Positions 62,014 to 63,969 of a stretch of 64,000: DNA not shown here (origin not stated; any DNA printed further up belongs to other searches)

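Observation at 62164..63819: Large secreted protein with roughly 40 cysteines in eukaryote-style CxxC(P/A)xGT repeats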

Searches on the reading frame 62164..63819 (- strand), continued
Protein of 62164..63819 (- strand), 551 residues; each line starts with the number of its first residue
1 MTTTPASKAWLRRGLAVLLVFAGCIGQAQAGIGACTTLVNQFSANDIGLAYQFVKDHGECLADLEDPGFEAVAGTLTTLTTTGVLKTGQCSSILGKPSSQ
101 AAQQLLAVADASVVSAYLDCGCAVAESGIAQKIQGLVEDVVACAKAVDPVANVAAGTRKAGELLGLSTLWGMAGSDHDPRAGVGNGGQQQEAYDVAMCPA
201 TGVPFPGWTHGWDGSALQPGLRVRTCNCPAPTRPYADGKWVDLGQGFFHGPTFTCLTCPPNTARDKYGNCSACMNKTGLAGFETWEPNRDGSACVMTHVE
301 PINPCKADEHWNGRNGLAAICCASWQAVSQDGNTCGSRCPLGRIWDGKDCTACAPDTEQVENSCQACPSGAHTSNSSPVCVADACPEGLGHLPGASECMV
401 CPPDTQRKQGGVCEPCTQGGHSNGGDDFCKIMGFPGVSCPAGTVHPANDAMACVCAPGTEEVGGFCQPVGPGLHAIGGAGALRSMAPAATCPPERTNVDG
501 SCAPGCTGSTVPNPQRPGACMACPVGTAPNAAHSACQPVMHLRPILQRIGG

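Call 27: search_protein_families(library=pfam, proteins=[P0036, P0041, P0044, P0033, P0046, P0049, P0052, P0056, P0025, P0031], max_evalue=0.01)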
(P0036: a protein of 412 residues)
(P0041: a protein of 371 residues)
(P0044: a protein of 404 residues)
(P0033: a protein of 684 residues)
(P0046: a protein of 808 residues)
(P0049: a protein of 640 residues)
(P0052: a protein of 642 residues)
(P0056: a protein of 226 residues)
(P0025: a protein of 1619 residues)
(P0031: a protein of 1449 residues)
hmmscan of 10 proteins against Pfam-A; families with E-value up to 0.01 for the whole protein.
P0036 (412 aa): 4 families
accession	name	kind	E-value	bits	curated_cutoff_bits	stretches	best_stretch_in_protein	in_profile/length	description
PF07699.19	Ephrin_rec_like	-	7.9e-28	96.4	23.1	5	55-87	9-41/48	Tyrosine-protein kinase ephrin type A/B receptor-like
PF07562.20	NCD3G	-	1.1e-23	83.2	38.9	2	142-185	9-53/54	Nine Cysteines Domain of family 3 GPCR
PF23091.2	TNFR_ELAPOR1_6th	-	6.4e-19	68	33.2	2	54-81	11-36/41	ELAPOR1-like, TNF receptor-like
PF00020.24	TNFR_c6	-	0.00073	20.3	29.4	0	42-66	1-27/39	TNFR/NGFR cysteine-rich region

P0041 (371 aa): 3 families
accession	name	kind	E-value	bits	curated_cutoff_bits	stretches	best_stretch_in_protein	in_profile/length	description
PF07699.19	Ephrin_rec_like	-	1.4e-17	63.6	23.1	3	4-28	10-34/48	Tyrosine-protein kinase ephrin type A/B receptor-like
PF23091.2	TNFR_ELAPOR1_6th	-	1.5e-14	54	33.2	2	245-285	1-38/41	ELAPOR1-like, TNF receptor-like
PF07562.20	NCD3G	-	1.6e-13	50.7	38.9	1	7-44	9-51/54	Nine Cysteines Domain of family 3 GPCR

P0044 (404 aa): 4 families
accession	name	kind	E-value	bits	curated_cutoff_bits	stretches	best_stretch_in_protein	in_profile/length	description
PF07699.19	Ephrin_rec_like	-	1.9e-24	85.6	23.1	4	201-233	11-43/48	Tyrosine-protein kinase ephrin type A/B receptor-like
PF23091.2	TNFR_ELAPOR1_6th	-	5.6e-17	61.8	33.2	3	45-86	1-38/41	ELAPOR1-like, TNF receptor-like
PF07562.20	NCD3G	-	1.3e-11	44.6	38.9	1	44-84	8-52/54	Nine Cysteines Domain of family 3 GPCR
PF02412.23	TSP_3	-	0.00047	20.2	25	1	358-379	15-36/36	Thrombospondin type 3 repeat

P0033 (684 aa): 4 families
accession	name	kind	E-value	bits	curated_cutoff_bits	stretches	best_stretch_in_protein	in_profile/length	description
PF07699.19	Ephrin_rec_like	-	2.2e-21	75.8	23.1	6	246-283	2-39/48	Tyrosine-protein kinase ephrin type A/B receptor-like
PF23091.2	TNFR_ELAPOR1_6th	-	2.6e-19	69.3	33.2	2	220-245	10-35/41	ELAPOR1-like, TNF receptor-like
PF07562.20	NCD3G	-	2.4e-10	40.5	38.9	0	109-133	28-51/54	Nine Cysteines Domain of family 3 GPCR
PF10633.15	NPCBM_assoc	-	0.0041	17.7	24.4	0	144-166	29-51/78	NPCBM-associated, NEW3 domain of alpha-galactosidase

P0046 (808 aa): 4 families
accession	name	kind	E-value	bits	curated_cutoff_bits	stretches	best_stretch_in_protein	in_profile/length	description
PF07699.19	Ephrin_rec_like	-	1.5e-49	166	23.1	9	81-123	1-43/48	Tyrosine-protein kinase ephrin type A/B receptor-like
PF23091.2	TNFR_ELAPOR1_6th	-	2.5e-23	82.1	33.2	2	311-351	1-40/41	ELAPOR1-like, TNF receptor-like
PF07562.20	NCD3G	-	5.3e-23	81.1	38.9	1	416-461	4-54/54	Nine Cysteines Domain of family 3 GPCR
PF20626.4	EGF_Sp38_C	-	0.0014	19.1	24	1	41-75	18-49/50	Zona-pellucida-binding protein (Sp38) C-terminal EGF-like domain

P0049 (640 aa): 4 families
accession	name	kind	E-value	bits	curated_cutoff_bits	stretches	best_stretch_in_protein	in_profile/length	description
PF07699.19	Ephrin_rec_like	-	8.7e-50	166.7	23.1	10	351-391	7-48/48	Tyrosine-protein kinase ephrin type A/B receptor-like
PF23091.2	TNFR_ELAPOR1_6th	-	6.7e-32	109.6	33.2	4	324-349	12-36/41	ELAPOR1-like, TNF receptor-like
PF07562.20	NCD3G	-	7.7e-24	83.8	38.9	2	142-169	28-54/54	Nine Cysteines Domain of family 3 GPCR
PF00020.24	TNFR_c6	-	4e-12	46.8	29.4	0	394-427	1-29/39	TNFR/NGFR cysteine-rich region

P0052 (642 aa): 4 families
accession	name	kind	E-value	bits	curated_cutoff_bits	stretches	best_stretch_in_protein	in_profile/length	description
PF07699.19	Ephrin_rec_like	-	3.5e-37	126.4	23.1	10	217-263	1-48/48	Tyrosine-protein kinase ephrin type A/B receptor-like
PF23091.2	TNFR_ELAPOR1_6th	-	2.4e-31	107.8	33.2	4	300-330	6-36/41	ELAPOR1-like, TNF receptor-like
PF07562.20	NCD3G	-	1e-29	102.6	38.9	3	324-364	7-52/54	Nine Cysteines Domain of family 3 GPCR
PF03302.18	VSP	-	2e-05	24.1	31.4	0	20-131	243-351/397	Giardia variant-specific surface protein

P0056 (226 aa): 1 family
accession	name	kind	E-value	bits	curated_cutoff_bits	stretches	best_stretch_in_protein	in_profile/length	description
PF23091.2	TNFR_ELAPOR1_6th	-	7.8e-23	80.6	33.2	4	77-112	2-39/41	ELAPOR1-like, TNF receptor-like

P0025 (1619 aa): 7 families
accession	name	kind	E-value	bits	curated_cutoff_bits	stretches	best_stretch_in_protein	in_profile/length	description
PF07699.19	Ephrin_rec_like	-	4.8e-117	382.1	23.1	22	593-635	1-42/48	Tyrosine-protein kinase ephrin type A/B receptor-like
PF01833.30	TIG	-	4.1e-79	261.1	20.9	6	438-517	1-81/84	IPT/TIG domain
PF23091.2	TNFR_ELAPOR1_6th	-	1.2e-66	220.8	33.2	13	1169-1207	2-38/41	ELAPOR1-like, TNF receptor-like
PF07562.20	NCD3G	-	1.3e-50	169.5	38.9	8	811-850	9-53/54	Nine Cysteines Domain of family 3 GPCR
PF00020.24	TNFR_c6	-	3.9e-20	72.4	29.4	0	539-565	1-30/39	TNFR/NGFR cysteine-rich region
PF13948.11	DUF4215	-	1.9e-10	41.3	27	3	1488-1525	6-43/47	Domain of unknown function (DUF4215)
PF20144.5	TIG_SUH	-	7.5e-05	23.3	24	0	37-86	14-63/94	TIG domain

P0031 (1449 aa): 3 families
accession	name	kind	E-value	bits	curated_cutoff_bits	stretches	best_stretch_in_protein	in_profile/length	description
PF23091.2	TNFR_ELAPOR1_6th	-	4.1e-99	324.7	33.2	16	1318-1353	2-37/41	ELAPOR1-like, TNF receptor-like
PF07699.19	Ephrin_rec_like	-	2.8e-92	302.8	23.1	18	1115-1160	1-48/48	Tyrosine-protein kinase ephrin type A/B receptor-like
PF07562.20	NCD3G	-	1.2e-27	96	38.9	1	1377-1416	8-53/54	Nine Cysteines Domain of family 3 GPCR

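Call 28: search_protein_families(library=pfam, proteins=[P0011, P0012, P0014, P0016, P0020, P0024, P0026, P0032, P0067, P0034], max_evalue=0.01)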
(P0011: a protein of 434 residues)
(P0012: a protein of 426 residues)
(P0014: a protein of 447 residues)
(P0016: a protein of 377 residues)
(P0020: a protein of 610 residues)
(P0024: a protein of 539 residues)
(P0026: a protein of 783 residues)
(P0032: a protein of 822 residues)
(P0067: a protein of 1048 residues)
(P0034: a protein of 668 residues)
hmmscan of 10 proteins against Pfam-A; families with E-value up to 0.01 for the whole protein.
P0011 (434 aa): 1 family
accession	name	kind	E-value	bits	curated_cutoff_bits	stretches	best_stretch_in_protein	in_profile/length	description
PF23091.2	TNFR_ELAPOR1_6th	-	0.0068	16.7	33.2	1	290-319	10-39/41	ELAPOR1-like, TNF receptor-like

P0012 (426 aa): 0 families

P0014 (447 aa): 2 families
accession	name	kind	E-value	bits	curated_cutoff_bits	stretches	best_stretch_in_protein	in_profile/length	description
PF23091.2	TNFR_ELAPOR1_6th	-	0.00063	20.1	33.2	0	338-361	12-36/41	ELAPOR1-like, TNF receptor-like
PF07562.20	NCD3G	-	0.0036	17.6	38.9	0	297-328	18-54/54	Nine Cysteines Domain of family 3 GPCR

P0016 (377 aa): 1 family
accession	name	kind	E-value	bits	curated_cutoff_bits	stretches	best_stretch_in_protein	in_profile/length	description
PF23091.2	TNFR_ELAPOR1_6th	-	0.0012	19.2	33.2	1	288-329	2-40/41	ELAPOR1-like, TNF receptor-like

P0020 (610 aa): 0 families

P0024 (539 aa): 0 families

P0026 (783 aa): 0 families

P0032 (822 aa): 0 families

P0067 (1048 aa): 1 family
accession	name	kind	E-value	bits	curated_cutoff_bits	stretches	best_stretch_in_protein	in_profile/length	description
PF07562.20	NCD3G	-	5.2e-06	26.7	38.9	1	478-524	5-53/54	Nine Cysteines Domain of family 3 GPCR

P0034 (668 aa): 0 families

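Call 41: fold_search(model_id=the predicted structure, library=pdb)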
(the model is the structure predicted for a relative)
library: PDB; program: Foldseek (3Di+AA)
matches with E <= 10: 324; with E <= 0.001: 1
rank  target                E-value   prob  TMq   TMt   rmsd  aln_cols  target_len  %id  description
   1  8wa2_C                2.3e-04  0.41  0.09  0.05  29.9       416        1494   16  cryo-EM structure of native mastigonemes isolated from Chlamydomonas reinhardtii at 3.0 angstrom resolution (released 2024-04-10)
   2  8wa2_F                2.5e-03  0.33  0.09  0.05  30.6       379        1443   19  cryo-EM structure of native mastigonemes isolated from Chlamydomonas reinhardtii at 3.0 angstrom resolution (released 2024-04-10)
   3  8wa2_E                4.8e-03  0.41  0.13  0.06  43.1       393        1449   17  cryo-EM structure of native mastigonemes isolated from Chlamydomonas reinhardtii at 3.0 angstrom resolution (released 2024-04-10)
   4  7sin_B                3.3e-02  0.69  0.09  0.06  17.9       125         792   18  Structure of negative allosteric modulator-bound inactive human calcium-sensing receptor (released 2022-01-19)
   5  4kgq_C                3.3e-02  0.14  0.10  0.21  18.9       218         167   15  Crystal structure of a human light loop mutant in complex with dcr3 (released 2013-07-10)
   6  8szh_A                4.0e-02  0.33  0.08  0.06  20.4       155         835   15  Cryo-EM structure of cinacalcet-bound human calcium-sensing receptor CaSR-Gi complex in lipid nanodiscs (released 2024-02-07)
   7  8wpg_B                4.2e-02  0.23  0.08  0.06  20.6       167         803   15  Human calcium-sensing receptor bound with cinacalcet in detergent (released 2023-11-22)
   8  8gye_A                4.5e-02  0.25  0.07  0.24  17.2       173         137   15  Crystal Structure of the 4-1BB in complex with ZG033 Fab (released 2023-09-27)
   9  7e6t_B                6.0e-02  0.30  0.09  0.07  19.9       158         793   16  Structural insights into the activation of human calcium-sensing receptor (released 2021-09-22)
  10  8szi_A                6.4e-02  0.33  0.09  0.06  20.2       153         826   17  Cryo-EM structure of PAM-free human calcium-sensing receptor CaSR-Gi complex in lipid nanodiscs (released 2024-02-07)
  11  9axf_R                8.0e-02  0.28  0.09  0.06  21.5       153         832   15  Structure of human calcium-sensing receptor in complex with chimeric Gq (miniGisq) protein in detergent (released 2024-04-17)
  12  9c2f_A                8.0e-02  0.23  0.08  0.06  20.4       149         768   16  Structure of Calcium-Sensing Receptor in complex with positive allosteric modulator '54149 (released 2024-10-02)
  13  3k51_B                8.0e-02  0.13  0.09  0.21  19.9       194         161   18  Crystal Structure of DcR3-TL1A complex (released 2010-10-13)
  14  9avl_Q                8.5e-02  0.30  0.09  0.07  19.5       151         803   16  Structure of human calcium-sensing receptor in complex with Gi3 protein in nanodiscs (released 2024-04-17)
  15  8szg_A                8.5e-02  0.23  0.08  0.06  20.4       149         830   15  Cryo-EM structure of cinacalcet-bound human calcium-sensing receptor CaSR-Gq complex in lipid nanodiscs (released 2024-02-07)
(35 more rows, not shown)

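Call 56: search_protein_families(library=pfam, alignment_id=A1, max_evalue=10)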
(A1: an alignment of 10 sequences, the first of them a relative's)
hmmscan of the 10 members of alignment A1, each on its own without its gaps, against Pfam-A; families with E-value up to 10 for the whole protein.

A. member 1, P0001 (551 aa): 0 families

B. families by the number of members that match (of 10 scanned): 3 families
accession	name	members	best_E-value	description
PF23091.2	TNFR_ELAPOR1_6th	5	1.2e-05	ELAPOR1-like, TNF receptor-like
PF12292.13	DUF3624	1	2.4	Protein of unknown function (DUF3624)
PF08772.16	Zn_ribbon_NOB1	1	7.6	Nin one binding (NOB1) Zn-ribbon like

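Call 58: find_encoding_contigs(protein=P0003, flank=6000, max_places=3)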
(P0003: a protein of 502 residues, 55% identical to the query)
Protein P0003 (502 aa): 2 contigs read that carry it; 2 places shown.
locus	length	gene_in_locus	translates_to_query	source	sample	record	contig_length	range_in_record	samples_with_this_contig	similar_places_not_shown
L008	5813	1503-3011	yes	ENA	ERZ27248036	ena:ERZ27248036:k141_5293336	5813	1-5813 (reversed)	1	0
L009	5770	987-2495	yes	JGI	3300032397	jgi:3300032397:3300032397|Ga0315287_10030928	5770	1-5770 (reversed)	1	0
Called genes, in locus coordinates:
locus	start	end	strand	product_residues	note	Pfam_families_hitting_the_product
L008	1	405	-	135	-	?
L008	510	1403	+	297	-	PF00126:HTH_1, PF03466:LysR_substrate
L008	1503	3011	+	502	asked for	-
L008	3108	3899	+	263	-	PF00891:Methyltransf_2 (weak), PF13489:Methyltransf_23 (weak), PF01209:Ubie_methyltran (weak), PF13847:Methyltransf_31, PF08241:Methyltransf_11, PF08242:Methyltransf_12, PF13649:Methyltransf_25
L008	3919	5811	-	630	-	?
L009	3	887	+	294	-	?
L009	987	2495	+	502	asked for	-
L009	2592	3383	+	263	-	PF00891:Methyltransf_2 (weak), PF13489:Methyltransf_23 (weak), PF01209:Ubie_methyltran (weak), PF13847:Methyltransf_31, PF08241:Methyltransf_11, PF08242:Methyltransf_12, PF13649:Methyltransf_25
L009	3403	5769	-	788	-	?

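Call 59: find_encoding_contigs(protein=P0010, flank=6000, max_places=3)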
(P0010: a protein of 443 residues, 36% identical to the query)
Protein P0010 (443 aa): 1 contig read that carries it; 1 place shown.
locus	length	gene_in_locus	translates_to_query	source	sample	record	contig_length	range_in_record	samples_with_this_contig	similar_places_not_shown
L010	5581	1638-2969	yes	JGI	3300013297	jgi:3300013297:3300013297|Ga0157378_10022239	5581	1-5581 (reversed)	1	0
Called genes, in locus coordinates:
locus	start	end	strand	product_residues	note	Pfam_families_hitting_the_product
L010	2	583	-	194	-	?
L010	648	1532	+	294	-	PF14329:DUF4386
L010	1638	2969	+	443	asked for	-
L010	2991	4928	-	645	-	PF00989:PAS, PF08448:PAS_4, PF13426:PAS_9, PF00989:PAS, PF08448:PAS_4, PF13426:PAS_9, PF00512:HisKA, PF02518:HATPase_c, +3 more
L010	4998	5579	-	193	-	?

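Call 60: find_encoding_contigs(protein=P0009, flank=6000, max_places=3)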
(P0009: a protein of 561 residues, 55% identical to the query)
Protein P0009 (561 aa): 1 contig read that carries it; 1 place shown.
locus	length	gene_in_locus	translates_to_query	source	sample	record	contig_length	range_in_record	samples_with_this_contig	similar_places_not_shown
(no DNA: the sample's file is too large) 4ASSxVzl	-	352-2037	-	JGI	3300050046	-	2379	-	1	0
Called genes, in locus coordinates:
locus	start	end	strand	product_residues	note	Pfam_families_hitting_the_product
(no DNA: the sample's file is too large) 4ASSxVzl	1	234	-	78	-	?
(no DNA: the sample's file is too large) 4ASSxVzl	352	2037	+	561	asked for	-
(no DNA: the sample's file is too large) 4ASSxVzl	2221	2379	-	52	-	?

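Call 62: search_solved_structures(query=A1, max_evalue=1, show_alignments=2)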
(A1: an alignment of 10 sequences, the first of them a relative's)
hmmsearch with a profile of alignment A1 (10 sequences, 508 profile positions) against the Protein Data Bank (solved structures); distinct sequences matched with E-value up to 1: 0.

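Call 63: search_protein_families(library=padloc, proteins=[window:62164-63819:-], max_evalue=0.1)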
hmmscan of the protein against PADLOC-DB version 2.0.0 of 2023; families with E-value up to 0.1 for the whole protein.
window:62164-63819:- (551 aa): 0 families

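Call 64: search_protein_families(library=phrogs, proteins=[window:62164-63819:-], max_evalue=0.1)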
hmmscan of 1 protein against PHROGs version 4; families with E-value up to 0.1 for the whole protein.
window:62164-63819:- (551 aa): 0 families

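Call 73: find_related_loci(query=A1, collection=metagenome_contigs, flank=5000)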
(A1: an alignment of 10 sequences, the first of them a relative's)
Query A1 (551 aa) in metagenome_contigs; peptide patterns used: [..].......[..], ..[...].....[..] (x = any residue, [..] = any of these).
227 stretches matched a pattern; 7 encode a relative of the query (tblastn E <= 1e-3); 7 distinct loci.
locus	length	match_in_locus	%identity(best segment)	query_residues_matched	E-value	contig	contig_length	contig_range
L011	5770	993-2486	55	1-549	0e+0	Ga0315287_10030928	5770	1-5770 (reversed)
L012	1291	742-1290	64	1-183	3e-71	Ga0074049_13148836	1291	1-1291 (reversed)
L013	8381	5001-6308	36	25-536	3e-65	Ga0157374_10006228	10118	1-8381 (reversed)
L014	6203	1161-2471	35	34-545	4e-63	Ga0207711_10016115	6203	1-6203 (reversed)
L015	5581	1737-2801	36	35-536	5e-57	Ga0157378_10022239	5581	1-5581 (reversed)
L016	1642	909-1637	42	8-256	1e-48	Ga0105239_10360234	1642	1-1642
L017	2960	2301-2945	43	28-248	1e-42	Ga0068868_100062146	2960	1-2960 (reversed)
